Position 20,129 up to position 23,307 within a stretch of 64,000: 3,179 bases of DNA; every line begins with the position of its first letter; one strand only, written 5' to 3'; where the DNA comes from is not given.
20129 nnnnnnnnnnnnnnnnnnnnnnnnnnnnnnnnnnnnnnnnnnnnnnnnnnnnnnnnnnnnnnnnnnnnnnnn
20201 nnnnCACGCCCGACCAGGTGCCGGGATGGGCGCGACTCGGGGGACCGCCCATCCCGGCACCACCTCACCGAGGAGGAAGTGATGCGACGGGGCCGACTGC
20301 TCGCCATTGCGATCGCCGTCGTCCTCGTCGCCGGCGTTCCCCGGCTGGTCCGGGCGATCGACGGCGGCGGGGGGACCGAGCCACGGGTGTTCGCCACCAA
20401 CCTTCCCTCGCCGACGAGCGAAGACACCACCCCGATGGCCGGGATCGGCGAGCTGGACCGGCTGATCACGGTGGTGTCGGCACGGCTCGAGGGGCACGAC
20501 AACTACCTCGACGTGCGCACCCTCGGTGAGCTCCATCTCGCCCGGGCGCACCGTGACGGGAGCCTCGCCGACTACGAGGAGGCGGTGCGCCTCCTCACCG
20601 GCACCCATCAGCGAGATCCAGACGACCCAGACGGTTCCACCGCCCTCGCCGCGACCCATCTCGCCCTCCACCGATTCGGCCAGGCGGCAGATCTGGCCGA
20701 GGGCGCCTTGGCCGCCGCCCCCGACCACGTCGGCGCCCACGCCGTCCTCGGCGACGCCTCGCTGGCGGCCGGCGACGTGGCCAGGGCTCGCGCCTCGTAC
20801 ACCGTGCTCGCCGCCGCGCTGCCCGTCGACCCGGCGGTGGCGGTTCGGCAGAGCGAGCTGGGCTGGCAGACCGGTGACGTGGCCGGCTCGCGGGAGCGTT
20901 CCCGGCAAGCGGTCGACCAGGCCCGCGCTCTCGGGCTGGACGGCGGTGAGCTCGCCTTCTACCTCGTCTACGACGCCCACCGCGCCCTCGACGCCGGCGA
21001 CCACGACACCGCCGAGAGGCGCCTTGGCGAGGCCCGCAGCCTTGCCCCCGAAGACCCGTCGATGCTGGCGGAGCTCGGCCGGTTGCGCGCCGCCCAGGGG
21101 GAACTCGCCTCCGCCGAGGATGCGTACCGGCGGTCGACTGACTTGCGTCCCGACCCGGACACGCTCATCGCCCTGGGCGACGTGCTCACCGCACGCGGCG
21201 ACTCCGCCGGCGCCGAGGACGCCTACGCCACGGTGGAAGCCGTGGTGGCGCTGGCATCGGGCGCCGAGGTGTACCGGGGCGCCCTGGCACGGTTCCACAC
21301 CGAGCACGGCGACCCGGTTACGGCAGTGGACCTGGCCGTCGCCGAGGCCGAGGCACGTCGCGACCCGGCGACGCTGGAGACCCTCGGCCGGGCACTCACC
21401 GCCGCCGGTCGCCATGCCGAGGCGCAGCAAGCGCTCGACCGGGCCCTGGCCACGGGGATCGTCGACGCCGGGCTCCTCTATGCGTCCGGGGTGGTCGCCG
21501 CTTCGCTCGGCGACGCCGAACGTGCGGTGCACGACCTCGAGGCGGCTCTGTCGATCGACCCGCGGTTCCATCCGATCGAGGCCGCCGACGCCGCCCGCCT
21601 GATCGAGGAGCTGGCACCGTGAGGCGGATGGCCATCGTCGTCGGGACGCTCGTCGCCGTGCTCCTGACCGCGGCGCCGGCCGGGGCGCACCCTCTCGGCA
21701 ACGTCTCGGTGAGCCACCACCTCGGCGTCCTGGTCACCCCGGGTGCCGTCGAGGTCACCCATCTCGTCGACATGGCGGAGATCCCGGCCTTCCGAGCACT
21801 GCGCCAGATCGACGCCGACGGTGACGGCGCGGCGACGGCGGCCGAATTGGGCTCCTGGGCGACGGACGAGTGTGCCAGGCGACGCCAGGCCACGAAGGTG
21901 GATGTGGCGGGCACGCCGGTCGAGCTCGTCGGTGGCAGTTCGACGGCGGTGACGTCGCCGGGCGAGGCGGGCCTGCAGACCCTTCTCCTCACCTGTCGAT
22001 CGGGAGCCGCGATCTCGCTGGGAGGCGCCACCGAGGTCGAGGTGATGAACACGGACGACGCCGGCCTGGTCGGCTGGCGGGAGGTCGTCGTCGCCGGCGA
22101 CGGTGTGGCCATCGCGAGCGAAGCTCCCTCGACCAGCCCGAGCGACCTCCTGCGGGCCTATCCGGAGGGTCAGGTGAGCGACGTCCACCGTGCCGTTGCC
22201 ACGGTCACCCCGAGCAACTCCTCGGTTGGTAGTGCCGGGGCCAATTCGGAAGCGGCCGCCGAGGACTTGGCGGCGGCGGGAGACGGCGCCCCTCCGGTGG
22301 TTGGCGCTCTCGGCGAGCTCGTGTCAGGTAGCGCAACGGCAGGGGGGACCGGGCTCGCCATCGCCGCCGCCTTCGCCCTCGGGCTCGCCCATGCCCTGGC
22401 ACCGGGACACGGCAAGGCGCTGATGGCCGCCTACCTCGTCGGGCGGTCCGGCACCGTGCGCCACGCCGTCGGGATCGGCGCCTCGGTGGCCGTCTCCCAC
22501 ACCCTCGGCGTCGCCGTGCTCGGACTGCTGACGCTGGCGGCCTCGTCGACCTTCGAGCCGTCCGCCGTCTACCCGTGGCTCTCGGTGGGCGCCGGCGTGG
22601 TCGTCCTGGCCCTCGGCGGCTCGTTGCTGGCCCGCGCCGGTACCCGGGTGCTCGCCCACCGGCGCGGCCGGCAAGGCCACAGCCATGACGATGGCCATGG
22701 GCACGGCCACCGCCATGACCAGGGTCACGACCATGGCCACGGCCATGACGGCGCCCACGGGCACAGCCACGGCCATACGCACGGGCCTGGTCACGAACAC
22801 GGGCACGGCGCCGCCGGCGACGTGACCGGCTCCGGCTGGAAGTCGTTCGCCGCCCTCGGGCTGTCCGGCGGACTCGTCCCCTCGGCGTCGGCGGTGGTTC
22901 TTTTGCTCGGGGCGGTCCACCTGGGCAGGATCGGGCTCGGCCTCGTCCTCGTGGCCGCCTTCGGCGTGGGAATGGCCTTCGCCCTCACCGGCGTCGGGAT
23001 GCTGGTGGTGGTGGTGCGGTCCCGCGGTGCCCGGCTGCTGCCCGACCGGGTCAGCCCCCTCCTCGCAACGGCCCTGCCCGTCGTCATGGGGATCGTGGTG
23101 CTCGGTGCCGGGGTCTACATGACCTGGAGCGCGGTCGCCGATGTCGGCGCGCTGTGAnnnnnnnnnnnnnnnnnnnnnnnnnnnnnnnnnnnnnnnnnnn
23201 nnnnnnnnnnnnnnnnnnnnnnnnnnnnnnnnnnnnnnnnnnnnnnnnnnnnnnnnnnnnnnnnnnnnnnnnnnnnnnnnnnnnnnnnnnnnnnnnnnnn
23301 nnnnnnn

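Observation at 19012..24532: Self-contained SigK/RskA operon that looks like a metal-loading system for a secreted DUF4331 protein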

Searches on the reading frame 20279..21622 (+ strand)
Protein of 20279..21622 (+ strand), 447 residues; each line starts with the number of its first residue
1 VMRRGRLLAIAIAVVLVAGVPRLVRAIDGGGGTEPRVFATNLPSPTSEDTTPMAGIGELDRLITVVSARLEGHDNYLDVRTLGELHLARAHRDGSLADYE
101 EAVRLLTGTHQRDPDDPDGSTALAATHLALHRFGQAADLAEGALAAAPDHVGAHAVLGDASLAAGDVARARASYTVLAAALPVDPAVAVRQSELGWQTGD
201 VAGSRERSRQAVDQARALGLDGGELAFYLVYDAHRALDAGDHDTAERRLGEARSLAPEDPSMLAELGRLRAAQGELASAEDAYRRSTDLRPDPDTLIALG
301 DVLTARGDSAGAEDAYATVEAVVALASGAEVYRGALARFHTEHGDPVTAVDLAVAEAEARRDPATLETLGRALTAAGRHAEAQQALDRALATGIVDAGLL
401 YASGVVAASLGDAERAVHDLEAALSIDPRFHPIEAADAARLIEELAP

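Call 7: search_protein_families(library=pfam, proteins=[window:20279-21622:+], max_evalue=0.01)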
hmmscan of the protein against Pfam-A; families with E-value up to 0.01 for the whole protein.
window:20279-21622:+ (447 aa): 16 families
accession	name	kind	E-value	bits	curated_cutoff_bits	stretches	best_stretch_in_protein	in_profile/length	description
PF14559.12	TPR_19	-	3.2e-20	72.7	25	3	128-188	2-62/68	Tetratricopeptide repeat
PF07719.23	TPR_2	-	8.9e-19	66.4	27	0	399-429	3-33/34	Tetratricopeptide repeat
PF13432.12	TPR_16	-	4.6e-15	56.2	32.7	3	233-292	4-63/65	Tetratricopeptide repeat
PF13428.12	TPR_14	-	3.7e-14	52.3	23.5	0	120-159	4-43/44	Tetratricopeptide repeat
PF13181.12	TPR_8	-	7.4e-11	41.8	25.7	0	399-429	3-33/34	Tetratricopeptide repeat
PF00515.34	TPR_1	-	1.2e-09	38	27.8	0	401-430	5-34/34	Tetratricopeptide repeat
PF13431.12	TPR_17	-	7.9e-09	35.5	24.4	0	141-172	3-34/34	Tetratricopeptide repeat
PF23914.1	TPR_CcmH_CycH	-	4.1e-08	33.7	42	1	257-346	47-137/158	Cytochrome c-type biogenesis protein H TPR domain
PF13176.12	TPR_7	-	4.1e-07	30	27.9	0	86-117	4-35/36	Tetratricopeptide repeat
PF13424.12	TPR_12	-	6.5e-07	29.9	30.1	0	364-391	46-73/77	Tetratricopeptide repeat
PF12895.13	ANAPC3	-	5.1e-06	27.1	27.2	0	98-172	4-77/82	Anaphase-promoting complex, cyclosome, subunit 3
PF13414.12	TPR_11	-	1.2e-05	25.4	26.8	0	267-302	1-37/42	TPR repeat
PF13371.12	TPR_9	-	0.00011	22.5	35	1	373-441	5-68/73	Tetratricopeptide repeat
PF13174.12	TPR_6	-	0.00035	21.5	26.3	0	369-390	6-27/33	Tetratricopeptide repeat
PF13374.12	TPR_10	-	0.0005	20.5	27.5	0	365-392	4-31/42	Tetratricopeptide repeat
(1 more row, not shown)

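Call 8: search_protein_families(library=ncbifam, proteins=[window:20279-21622:+], max_evalue=0.01)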
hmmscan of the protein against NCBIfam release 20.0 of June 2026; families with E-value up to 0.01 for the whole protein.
window:20279-21622:+ (447 aa): 15 families
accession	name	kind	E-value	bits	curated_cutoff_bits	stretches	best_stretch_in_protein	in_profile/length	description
TIGR02917.1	PEP_TPR_lipo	equivalog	5.5e-25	87.4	312.2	2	97-319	547-762/899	XrtA/PEP-CTERM system TPR-repeat protein PrsT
NF040959.1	MamA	equivalog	1.3e-14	54.1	200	2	330-428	38-136/204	magnetosome protein MamA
TIGR00540.1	TPR_hemY_coli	hypoth_equivalog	1.5e-11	43.7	142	2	233-317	299-383/385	heme biosynthesis-associated TPR protein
NF052415.1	T3SS_chap_SctY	equivalog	9.4e-11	42.2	70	2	99-175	22-101/106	type III secretion apparatus assembly chaperone SctY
TIGR02552.1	LcrH_SycD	equivalog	3.5e-10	39.7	104.8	0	89-173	24-108/136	SycD/LcrH family type III secretion system chaperone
TIGR03939.1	PGA_TPR_OMP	equivalog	9.3e-10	37.3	366.65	1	87-177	92-180/800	poly-beta-1,6 N-acetyl-D-glucosamine export porin PgaA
TIGR02521.1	type_IV_pilW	equivalog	2.7e-09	36.9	154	1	236-310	145-220/234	type IV pilus biogenesis/stability protein PilW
NF033762.1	social_mot_Tgl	equivalog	5.9e-07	29.1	225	1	92-283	40-227/252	social motility TPR repeat lipoprotein Tgl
NF008520.0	PRK11447.1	equivalog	8.9e-06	23.8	858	1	229-292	354-417/1157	cellulose synthase complex outer membrane protein BcsC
NF008755.0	PRK11788.1-3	equivalog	1.8e-05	24.3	430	1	224-390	178-339/388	lipopolysaccharide assembly protein LapB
NF033920.0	C39_PA2778_fam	equivalog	1.9e-05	24.2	150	0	233-317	163-248/255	PA2778 family cysteine peptidase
TIGR02795.1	tol_pal_ybgF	equivalog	0.00022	21.8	90.1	0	234-321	10-104/119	tol-pal system protein YbgF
NF052400.1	M48_BAM_BepA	equivalog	0.0012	17.7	570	0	97-176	355-434/483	beta-barrel assembly-enhancing protease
NF041601.1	PA5502_lipo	equivalog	0.0054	16.3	285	1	233-293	86-147/237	PA5502 family lipoprotein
TIGR00990.1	3a0801s09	subfamily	0.0075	14.9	757.25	0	228-292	367-431/615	mitochondrial import receptor subunit TOM70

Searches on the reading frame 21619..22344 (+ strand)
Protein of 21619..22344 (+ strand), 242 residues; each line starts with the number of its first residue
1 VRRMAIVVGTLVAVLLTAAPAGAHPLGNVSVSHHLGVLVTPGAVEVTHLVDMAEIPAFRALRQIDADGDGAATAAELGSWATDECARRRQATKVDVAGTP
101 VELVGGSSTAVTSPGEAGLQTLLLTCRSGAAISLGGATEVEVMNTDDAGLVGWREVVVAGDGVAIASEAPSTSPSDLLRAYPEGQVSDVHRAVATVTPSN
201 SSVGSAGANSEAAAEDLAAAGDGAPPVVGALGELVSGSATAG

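Call 36: search_protein_families(library=pfam, proteins=[window:21619-22344:+], max_evalue=10)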
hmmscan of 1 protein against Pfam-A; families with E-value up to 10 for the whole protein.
seq(242 aa): 2 families
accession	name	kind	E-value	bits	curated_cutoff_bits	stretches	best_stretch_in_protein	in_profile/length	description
PF13202.12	EF-hand_5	-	0.065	13.2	25.9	1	59-77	2-21/25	EF hand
PF13405.12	EF-hand_6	-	0.33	11.3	25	1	59-80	4-25/30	EF-hand domain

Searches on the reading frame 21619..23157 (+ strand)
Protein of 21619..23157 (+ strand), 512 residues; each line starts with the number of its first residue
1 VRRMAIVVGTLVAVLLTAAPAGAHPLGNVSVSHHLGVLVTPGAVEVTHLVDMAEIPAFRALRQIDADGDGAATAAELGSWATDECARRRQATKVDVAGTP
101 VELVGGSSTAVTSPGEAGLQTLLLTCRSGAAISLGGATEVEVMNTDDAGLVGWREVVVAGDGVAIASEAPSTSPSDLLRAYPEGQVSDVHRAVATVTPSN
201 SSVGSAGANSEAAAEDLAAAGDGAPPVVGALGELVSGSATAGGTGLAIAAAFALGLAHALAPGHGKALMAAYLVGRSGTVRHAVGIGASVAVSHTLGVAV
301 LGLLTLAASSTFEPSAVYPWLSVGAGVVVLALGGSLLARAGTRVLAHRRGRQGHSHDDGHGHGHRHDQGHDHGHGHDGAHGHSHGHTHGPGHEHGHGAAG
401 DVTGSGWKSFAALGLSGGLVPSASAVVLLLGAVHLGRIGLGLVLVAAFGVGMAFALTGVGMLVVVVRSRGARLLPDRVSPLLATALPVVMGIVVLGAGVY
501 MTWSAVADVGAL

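Call 7: search_protein_families(library=pfam, proteins=[window:21619-23157:+], max_evalue=0.01)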
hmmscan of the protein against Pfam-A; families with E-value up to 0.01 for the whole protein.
window:21619-23157:+ (512 aa): 1 family
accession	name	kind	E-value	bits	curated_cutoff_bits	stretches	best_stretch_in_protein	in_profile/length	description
PF03824.22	NicO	-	1.1e-10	41.8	27.7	1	247-464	4-242/287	High-affinity nickel-transport protein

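Call 8: search_protein_families(library=ncbifam, proteins=[window:21619-23157:+], max_evalue=0.01)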
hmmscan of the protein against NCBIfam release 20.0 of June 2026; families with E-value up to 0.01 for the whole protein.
window:21619-23157:+ (512 aa): 1 family
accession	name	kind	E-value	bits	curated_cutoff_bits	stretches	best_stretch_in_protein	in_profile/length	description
NF007454.0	PRK10019.1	subfamily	7.5e-34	117.2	195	1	243-504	12-276/283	nickel/cobalt efflux transporter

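Call 58: predict_structure(alignment_id=A3)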
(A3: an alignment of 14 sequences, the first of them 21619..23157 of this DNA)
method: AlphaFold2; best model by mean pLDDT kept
length: 512 residues; sequences in the alignment: 14
mean_pLDDT: 70.6   pTM: 0.48
mean pLDDT of the five models: 70.6, 69.1, 65.1, 65.0, 64.0
residues with pLDDT >= 90: 75; 70-90: 235; 50-70: 98; < 50: 104
segments of 3 or more residues with pLDDT < 50: 9-22, 202-235, 355-405
pLDDT, mean of each block of 10 residues (from residue 1): 52 38 57 91 91 84 84 91 93 91 91 75 92 86 73 85 87 82 68 87 42 34 36 48 76 82 65 66 81 80 68 60 75 82 81 52 44 41 37 37 50 63 74 74 88 85 77 70 77 79 76 60
secondary structure, 60 per line:
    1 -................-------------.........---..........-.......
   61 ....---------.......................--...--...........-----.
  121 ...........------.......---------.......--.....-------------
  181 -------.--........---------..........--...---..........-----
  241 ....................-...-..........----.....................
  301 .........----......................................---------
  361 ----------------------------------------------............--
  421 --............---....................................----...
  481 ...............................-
elements in order: H2-17 E31-39 E43-52 H54-64 H74-91 E92-96 E99-101 E104-114 E120-131 E138-144 E154-160 E163-167 E191-198 H208-217 H226-235 H241-260 H266-275 H280-309 H314-351 H407-418 H423-434 H438-473 H478-511

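Call 61: fold_search(model_id=the predicted structure, library=pdb)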
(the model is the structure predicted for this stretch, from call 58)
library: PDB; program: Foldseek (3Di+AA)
matches with E <= 10: 1146; with E <= 0.001: 0
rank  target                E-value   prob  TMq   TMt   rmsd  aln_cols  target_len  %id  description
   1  9gce                  1.7e-02  0.99  0.18  0.45  11.4       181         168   12  Ang-1 domain of the HupE/UreJ-2 protein from Rhodobacteraceae bacterium RbAng-1a with Cu bound (released 2025-09-10)
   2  9d7x                  2.3e-02  0.16  0.14  0.11  24.0       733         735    9  The spm-bound structure (released 2025-06-25)
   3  7tvi_E                4.4e-02  0.33  0.13  0.18  16.0       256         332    7  Alpha1/BetaB Heteromeric Glycine Receptor in Glycine-Bound State (released 2023-03-22)
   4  7bgo_BBB              5.3e-02  0.94  0.15  0.42   6.5       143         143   10  The crystal structure of gene product PA4063 from Pseudomonas aeruginosa in complex with Zn (space group P65) (released 2021-11-17)
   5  7xyo_B                5.3e-02  0.35  0.13  0.13  12.0       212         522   10  Crystal Structure of a M61 aminopeptidase family member from Myxococcus fulvus (released 2023-06-07)
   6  7amx                  6.2e-02  0.92  0.15  0.42   6.0       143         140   12  The crystal structure of gene product PA4063 from Pseudomonas aeruginosa in complex with zinc (released 2021-10-20)
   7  9cx7_E                6.5e-02  0.33  0.13  0.19  15.6       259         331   10  Native human GABAA receptor of beta3-alpha1-gamma2-beta3-alpha2 assembly (released 2025-01-22)
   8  6x3s_E                6.8e-02  0.25  0.12  0.17  15.3       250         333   10  Human GABAA receptor alpha1-beta2-gamma2 subtype in complex with bicuculline methbromide (released 2020-09-09)
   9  7xyo_A                7.5e-02  0.51  0.15  0.15  10.6       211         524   12  Crystal Structure of a M61 aminopeptidase family member from Myxococcus fulvus (released 2023-06-07)
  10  6s7o_E                7.5e-02  0.14  0.12  0.11  27.6       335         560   10  Cryo-EM structure of human oligosaccharyltransferase complex OST-A (released 2019-12-18)
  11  7bgo_CCC              7.8e-02  0.87  0.14  0.41   6.9       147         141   12  The crystal structure of gene product PA4063 from Pseudomonas aeruginosa in complex with Zn (space group P65) (released 2021-11-17)
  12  9fau_C                8.6e-02  0.25  0.14  0.18  15.7       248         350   10  CryoEM structure of human full-length beta3gamma2 GABA(A) receptor in complex with GARLH4, the TMD of Neuroligin2 and  (released 2025-07-02)
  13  9eqg_C                9.5e-02  0.23  0.12  0.17  16.3       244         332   10  CryoEM structure of human full-length alpha1beta3gamma2L GABA(A)R in complex with GABA and puerarin (released 2024-09-18)
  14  7t0z_E                1.0e-01  0.28  0.13  0.18  15.9       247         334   10  Complex of GABA-A synaptic receptor with autoimmune antibody Fab175 (released 2022-07-13)
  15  7l31_E                1.1e-01  0.14  0.12  0.17  26.6       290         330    9  Cyro-EM structure of human Glycine Receptor alpha2-beta heteromer, strychnine bound state, 3.8 Angstrom (released 2021-09-08)
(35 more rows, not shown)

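Call 64: find_homologous_proteins(query=window:21619-23157:+, region=24-235, max_evalue=0.001)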
Query window:21619-23157:+, residues 24-235 (212 aa): 450 proteins with E <= 0.001 among 8000 candidates; the best 120 are listed.
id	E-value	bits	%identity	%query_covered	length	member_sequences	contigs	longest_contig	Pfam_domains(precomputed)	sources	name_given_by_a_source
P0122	1.9e-124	431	100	100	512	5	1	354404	PF03824.23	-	-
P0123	4.9e-109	381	90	100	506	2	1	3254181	PF03824.23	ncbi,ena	-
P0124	2.5e-93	329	79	100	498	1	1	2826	PF03824.23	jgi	jgi:ABC-type nickel/cobalt efflux system permease component RcnA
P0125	1.1e-57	213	58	100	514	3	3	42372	PF03824.23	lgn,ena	-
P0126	2.7e-56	209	58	100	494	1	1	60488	PF11139.15,PF03824.23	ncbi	ncbi:hypothetical protein BH24ACT7_BH24ACT7_11880 [soil metagenome]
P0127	4.6e-45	172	54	92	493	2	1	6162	PF03824.23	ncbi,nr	ncbi:MAG: hypothetical protein M3349_01920, partial [Actinomycetota bacterium]|nr:hypothetical prote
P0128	8.7e-34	135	45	82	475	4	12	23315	PF03824.23,PF13386.13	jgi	jgi:ABC-type nickel/cobalt efflux system permease component RcnA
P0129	2.0e-31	127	47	83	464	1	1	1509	PF03824.23,PF13386.13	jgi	-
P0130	5.0e-31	126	46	87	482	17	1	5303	PF03824.23,PF13386.13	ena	-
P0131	6.0e-31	126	48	77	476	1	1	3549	PF03824.23,PF13386.13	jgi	jgi:ABC-type nickel/cobalt efflux system permease component RcnA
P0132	6.2e-31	126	47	83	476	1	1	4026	PF03824.23,PF13386.13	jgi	-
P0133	1.1e-30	125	48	78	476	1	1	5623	PF03824.23,PF13386.13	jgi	-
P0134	1.1e-30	125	48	77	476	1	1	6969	PF03824.23,PF13386.13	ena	-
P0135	3.3e-30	123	47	78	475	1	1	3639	PF03824.23,PF13386.13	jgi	-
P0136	3.3e-30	123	47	78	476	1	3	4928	PF03824.23,PF13386.13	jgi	jgi:nickel/cobalt transporter (NicO) family protein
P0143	4.9e-27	113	41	77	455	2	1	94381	PF03824.23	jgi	jgi:nickel/cobalt transporter (NicO) family protein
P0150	2.8e-26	111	41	75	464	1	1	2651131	PF03824.23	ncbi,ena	-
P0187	1.7e-23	101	38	83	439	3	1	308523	PF03824.23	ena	-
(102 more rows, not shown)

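Call 65: find_encoding_contigs(protein=P0150, flank=7000, max_places=2)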
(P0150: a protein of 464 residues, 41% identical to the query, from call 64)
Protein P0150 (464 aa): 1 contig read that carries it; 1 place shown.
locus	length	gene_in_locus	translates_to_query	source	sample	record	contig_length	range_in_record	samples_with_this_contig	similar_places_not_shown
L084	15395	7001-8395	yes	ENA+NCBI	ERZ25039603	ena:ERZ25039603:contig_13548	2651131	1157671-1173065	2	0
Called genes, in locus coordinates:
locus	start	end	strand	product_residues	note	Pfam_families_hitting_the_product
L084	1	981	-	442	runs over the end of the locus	PF00202:Aminotran_3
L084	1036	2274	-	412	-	PF01979:Amidohydro_1, PF07969:Amidohydro_3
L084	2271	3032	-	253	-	PF00753:Lactamase_B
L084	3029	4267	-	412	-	PF00278:Orn_DAP_Arg_deC, PF02784:Orn_Arg_deC_N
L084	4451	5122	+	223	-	PF14224:DUF4331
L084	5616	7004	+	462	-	PF13424:TPR_12 (faint), PF13428:TPR_14 (faint), PF23914:TPR_CcmH_CycH (faint), PF00515:TPR_1 (faint), PF07719:TPR_2 (faint), PF12895:ANAPC3 (faint), PF13432:TPR_16 (weak), PF14559:TPR_19 (weak), +2 more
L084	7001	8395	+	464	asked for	PF03824:NicO (weak)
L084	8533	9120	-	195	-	-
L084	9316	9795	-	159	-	PF01967:MoaC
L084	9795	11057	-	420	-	PF03453:MoeA_N, PF00994:MoCF_biosynth, PF03454:MoeA_C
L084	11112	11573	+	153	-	PF04978:MST (weak), PF12867:DinB_2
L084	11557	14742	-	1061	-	PF00211:Guanylate_cyc, PF13191:AAA_16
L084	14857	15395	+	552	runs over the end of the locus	PF13424:TPR_12 (faint), PF00196:GerE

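Call 66: find_encoding_contigs(protein=P0187, flank=7000, max_places=2)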
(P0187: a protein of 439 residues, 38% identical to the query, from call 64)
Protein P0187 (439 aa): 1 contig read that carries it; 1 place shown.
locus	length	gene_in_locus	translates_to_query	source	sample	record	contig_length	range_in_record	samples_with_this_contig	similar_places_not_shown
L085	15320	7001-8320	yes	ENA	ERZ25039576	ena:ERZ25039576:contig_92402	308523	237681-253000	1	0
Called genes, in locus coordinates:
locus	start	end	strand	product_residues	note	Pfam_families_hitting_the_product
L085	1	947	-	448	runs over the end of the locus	PF00202:Aminotran_3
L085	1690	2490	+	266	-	PF00120:Gln-synt_C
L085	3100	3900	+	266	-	PF00120:Gln-synt_C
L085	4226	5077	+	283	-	PF04909:Amidohydro_2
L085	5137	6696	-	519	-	PF00324:AA_permease, PF13520:AA_permease_2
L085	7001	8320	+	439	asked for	PF03824:NicO (weak)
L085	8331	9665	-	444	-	PF01523:PmbA_TldD_1st, PF19290:PmbA_TldD_2nd, PF19289:PmbA_TldD_3rd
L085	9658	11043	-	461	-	PF01523:PmbA_TldD_1st, PF19290:PmbA_TldD_2nd, PF19289:PmbA_TldD_3rd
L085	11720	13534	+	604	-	-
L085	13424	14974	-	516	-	PF26314:MptA_B_family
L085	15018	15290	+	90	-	-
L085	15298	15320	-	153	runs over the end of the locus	PF10027:DUF2269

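Call 67: find_encoding_contigs(protein=P0143, flank=7000, max_places=2)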
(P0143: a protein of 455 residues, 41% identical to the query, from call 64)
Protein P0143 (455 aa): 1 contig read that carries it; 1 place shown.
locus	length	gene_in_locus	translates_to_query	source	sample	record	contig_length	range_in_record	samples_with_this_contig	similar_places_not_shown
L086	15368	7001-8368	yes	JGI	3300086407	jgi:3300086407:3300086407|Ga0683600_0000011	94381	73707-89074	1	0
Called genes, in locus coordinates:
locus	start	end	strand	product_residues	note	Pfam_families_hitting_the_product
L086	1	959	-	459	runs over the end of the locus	PF00202:Aminotran_3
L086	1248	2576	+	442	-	PF00120:Gln-synt_C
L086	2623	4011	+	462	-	PF16952:Gln-synt_N_2, PF00120:Gln-synt_C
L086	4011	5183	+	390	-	PF04909:Amidohydro_2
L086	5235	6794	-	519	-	PF00324:AA_permease, PF13520:AA_permease_2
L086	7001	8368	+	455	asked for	PF03824:NicO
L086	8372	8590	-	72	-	-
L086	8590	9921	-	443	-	PF01523:PmbA_TldD_1st, PF19290:PmbA_TldD_2nd, PF19289:PmbA_TldD_3rd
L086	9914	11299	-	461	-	PF01523:PmbA_TldD_1st, PF19290:PmbA_TldD_2nd, PF19289:PmbA_TldD_3rd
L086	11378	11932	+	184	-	-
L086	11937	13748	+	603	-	-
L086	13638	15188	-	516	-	PF26314:MptA_B_family, PF09594:GT87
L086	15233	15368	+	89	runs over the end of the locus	-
